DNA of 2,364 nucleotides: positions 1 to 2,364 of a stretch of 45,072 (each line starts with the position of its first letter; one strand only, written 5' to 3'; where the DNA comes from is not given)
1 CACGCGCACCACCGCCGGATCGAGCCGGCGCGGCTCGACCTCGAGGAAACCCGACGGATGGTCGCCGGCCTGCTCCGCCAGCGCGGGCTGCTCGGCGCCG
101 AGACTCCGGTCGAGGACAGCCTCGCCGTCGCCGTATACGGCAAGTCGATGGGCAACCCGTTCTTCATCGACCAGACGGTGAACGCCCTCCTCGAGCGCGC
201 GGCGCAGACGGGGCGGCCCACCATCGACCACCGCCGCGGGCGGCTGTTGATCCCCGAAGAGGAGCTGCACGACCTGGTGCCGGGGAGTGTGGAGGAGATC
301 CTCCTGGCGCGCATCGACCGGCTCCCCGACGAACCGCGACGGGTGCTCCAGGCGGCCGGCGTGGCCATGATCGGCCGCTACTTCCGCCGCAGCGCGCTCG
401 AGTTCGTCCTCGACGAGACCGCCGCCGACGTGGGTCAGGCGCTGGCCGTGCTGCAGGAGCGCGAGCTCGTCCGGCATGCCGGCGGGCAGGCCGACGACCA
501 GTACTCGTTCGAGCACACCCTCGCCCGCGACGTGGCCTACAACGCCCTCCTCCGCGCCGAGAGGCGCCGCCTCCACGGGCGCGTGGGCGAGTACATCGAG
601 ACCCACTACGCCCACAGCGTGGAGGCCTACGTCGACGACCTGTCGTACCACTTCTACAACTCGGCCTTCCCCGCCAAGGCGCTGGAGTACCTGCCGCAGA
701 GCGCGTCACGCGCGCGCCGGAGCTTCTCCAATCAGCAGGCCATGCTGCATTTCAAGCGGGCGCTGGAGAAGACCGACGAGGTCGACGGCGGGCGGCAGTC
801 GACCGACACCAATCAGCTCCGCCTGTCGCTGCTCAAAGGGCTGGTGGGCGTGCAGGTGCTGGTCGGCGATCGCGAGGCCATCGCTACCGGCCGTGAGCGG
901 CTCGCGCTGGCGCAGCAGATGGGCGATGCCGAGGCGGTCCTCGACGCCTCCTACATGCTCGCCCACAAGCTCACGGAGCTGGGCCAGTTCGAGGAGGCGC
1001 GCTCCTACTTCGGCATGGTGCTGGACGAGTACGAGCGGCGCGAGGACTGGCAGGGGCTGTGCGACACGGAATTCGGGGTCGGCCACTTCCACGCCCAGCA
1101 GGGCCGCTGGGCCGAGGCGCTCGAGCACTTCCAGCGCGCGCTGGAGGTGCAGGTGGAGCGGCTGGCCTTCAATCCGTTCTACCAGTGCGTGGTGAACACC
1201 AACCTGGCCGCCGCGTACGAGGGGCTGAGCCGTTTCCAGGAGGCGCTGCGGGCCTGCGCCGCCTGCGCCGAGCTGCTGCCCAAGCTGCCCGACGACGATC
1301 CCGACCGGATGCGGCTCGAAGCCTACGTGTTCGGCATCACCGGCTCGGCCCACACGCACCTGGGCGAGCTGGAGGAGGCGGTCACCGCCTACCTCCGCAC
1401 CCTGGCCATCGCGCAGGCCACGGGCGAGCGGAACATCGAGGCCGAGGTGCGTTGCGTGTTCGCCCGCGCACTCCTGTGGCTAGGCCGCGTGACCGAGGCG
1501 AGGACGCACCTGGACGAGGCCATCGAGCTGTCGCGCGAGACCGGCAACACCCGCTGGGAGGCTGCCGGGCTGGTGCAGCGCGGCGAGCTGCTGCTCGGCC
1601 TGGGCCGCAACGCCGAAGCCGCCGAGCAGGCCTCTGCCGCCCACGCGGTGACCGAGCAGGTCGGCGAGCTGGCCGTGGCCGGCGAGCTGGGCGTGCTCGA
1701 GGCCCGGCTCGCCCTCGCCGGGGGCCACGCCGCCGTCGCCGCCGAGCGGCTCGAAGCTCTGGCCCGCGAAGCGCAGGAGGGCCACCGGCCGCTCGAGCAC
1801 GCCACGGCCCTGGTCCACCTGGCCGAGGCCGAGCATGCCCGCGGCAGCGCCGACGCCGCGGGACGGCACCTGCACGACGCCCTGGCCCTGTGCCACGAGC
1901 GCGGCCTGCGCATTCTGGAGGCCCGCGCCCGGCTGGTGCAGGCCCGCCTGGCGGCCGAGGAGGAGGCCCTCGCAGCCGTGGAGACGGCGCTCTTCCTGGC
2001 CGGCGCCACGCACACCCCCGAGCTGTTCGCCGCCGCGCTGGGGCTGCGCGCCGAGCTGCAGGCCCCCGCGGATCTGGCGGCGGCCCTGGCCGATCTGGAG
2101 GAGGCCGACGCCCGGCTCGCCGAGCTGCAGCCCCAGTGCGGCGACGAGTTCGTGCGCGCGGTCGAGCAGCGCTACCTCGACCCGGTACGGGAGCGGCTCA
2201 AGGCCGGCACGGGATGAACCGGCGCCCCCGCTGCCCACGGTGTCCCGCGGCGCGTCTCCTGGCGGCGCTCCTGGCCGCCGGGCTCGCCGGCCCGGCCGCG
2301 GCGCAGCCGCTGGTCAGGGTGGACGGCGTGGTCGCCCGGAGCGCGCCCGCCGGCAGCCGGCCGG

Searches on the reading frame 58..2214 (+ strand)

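Call 81: search_protein_families(library=pfam, proteins=[window:58-2214:+], max_evalue=0.0001)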
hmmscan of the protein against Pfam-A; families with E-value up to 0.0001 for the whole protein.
window:58-2214:+ (719 aa): 8 families
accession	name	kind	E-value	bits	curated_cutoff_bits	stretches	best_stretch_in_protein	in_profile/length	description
PF13424.12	TPR_12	-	3.2e-18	66.1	30.1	2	340-399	8-67/77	Tetratricopeptide repeat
PF00515.34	TPR_1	-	4.8e-17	61.4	27.8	0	342-364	8-30/34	Tetratricopeptide repeat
PF07719.23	TPR_2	-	2.1e-12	46.5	27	0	341-363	7-29/34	Tetratricopeptide repeat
PF13414.12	TPR_11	-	1.9e-09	37.5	26.8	0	345-364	4-23/42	TPR repeat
PF13374.12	TPR_10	-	1.2e-08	35.2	27.5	0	342-365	9-32/42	Tetratricopeptide repeat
PF13181.12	TPR_8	-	1.2e-08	34.8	25.7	0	296-318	2-24/34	Tetratricopeptide repeat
PF17874.7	TPR_MalT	-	1.4e-07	31.6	45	1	394-573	15-192/336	MalT-like TPR region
PF13176.12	TPR_7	-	4.9e-05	23.6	27.9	0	342-364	6-30/36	Tetratricopeptide repeat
